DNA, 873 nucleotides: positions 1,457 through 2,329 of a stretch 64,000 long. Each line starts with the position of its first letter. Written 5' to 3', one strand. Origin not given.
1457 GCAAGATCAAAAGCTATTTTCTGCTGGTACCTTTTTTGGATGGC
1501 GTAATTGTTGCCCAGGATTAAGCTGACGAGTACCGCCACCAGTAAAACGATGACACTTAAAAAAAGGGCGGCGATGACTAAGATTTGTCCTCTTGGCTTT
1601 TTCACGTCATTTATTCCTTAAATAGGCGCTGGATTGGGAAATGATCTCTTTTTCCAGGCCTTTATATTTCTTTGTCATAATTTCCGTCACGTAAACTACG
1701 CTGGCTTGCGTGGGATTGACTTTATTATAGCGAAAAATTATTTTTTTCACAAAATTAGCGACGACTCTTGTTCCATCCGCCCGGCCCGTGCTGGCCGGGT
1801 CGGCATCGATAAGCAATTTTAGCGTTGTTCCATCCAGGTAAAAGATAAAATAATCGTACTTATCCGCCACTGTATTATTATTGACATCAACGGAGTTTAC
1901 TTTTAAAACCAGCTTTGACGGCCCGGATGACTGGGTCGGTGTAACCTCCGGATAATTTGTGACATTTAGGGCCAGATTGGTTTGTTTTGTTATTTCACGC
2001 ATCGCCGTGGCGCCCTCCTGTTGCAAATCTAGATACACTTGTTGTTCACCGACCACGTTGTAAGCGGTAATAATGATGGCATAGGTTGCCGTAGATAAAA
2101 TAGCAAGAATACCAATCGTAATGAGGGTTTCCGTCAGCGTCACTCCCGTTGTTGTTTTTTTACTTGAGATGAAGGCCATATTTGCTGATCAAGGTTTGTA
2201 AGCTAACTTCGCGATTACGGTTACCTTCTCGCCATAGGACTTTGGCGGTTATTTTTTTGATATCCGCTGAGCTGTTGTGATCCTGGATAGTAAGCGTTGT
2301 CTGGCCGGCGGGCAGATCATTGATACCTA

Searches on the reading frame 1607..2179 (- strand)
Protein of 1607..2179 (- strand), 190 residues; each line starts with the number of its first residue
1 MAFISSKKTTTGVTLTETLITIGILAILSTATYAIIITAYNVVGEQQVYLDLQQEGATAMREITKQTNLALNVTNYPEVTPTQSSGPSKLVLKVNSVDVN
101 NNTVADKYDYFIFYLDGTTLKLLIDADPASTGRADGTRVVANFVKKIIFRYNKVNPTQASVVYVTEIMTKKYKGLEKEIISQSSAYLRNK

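Call 57: search_protein_families(library=pfam, proteins=[window:1607-2179:-], max_evalue=0.05)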
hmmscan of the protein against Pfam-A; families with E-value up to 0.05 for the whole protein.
window:1607-2179:- (190 aa): 1 family
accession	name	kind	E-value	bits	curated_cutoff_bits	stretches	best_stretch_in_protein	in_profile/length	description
PF07963.17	N_methyl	-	0.0012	18.8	21.2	1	11-33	5-27/27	Prokaryotic N-terminal methylation motif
